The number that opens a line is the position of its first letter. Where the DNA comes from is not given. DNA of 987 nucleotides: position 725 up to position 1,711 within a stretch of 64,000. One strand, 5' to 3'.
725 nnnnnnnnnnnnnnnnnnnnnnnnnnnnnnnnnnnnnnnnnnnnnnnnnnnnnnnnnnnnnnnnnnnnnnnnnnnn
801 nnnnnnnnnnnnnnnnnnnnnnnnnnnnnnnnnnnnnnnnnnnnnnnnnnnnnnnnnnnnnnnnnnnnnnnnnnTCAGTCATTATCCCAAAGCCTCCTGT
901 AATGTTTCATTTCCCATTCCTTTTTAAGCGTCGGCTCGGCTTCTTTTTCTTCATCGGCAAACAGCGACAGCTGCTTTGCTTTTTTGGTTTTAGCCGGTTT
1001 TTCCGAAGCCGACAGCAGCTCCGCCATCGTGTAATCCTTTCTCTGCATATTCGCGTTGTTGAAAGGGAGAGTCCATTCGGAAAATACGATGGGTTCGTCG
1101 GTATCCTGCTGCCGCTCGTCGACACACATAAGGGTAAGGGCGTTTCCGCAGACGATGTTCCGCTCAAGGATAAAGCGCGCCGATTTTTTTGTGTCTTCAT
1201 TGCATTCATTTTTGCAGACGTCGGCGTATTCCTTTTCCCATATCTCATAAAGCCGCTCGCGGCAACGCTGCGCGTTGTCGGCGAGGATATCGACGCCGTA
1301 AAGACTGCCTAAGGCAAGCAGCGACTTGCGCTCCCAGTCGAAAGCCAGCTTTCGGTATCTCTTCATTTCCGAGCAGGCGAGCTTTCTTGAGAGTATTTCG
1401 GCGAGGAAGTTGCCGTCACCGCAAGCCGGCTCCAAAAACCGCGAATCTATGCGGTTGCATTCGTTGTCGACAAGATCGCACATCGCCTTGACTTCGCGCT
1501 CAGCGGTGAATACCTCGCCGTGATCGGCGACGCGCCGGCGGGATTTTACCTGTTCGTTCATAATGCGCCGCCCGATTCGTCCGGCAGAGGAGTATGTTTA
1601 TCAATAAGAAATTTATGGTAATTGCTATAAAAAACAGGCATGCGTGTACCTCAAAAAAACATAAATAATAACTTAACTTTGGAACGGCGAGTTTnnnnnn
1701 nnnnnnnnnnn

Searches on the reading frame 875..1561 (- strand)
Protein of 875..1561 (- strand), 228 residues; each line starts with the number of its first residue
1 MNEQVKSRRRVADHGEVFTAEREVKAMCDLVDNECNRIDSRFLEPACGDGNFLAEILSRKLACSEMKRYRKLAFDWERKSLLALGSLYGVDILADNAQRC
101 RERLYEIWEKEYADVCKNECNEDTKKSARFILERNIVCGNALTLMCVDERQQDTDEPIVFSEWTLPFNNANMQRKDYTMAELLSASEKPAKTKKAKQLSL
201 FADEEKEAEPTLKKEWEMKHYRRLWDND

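Call 90: search_protein_families(library=pfam, proteins=[window:875-1561:-])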
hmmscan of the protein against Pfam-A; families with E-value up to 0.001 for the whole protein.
window:875-1561:- (228 aa): 1 family
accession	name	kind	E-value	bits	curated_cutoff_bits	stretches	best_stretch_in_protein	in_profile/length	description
PF20473.4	MmeI_Mtase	-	2.7e-06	27.2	27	1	39-145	20-121/259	MmeI, DNA-methyltransferase domain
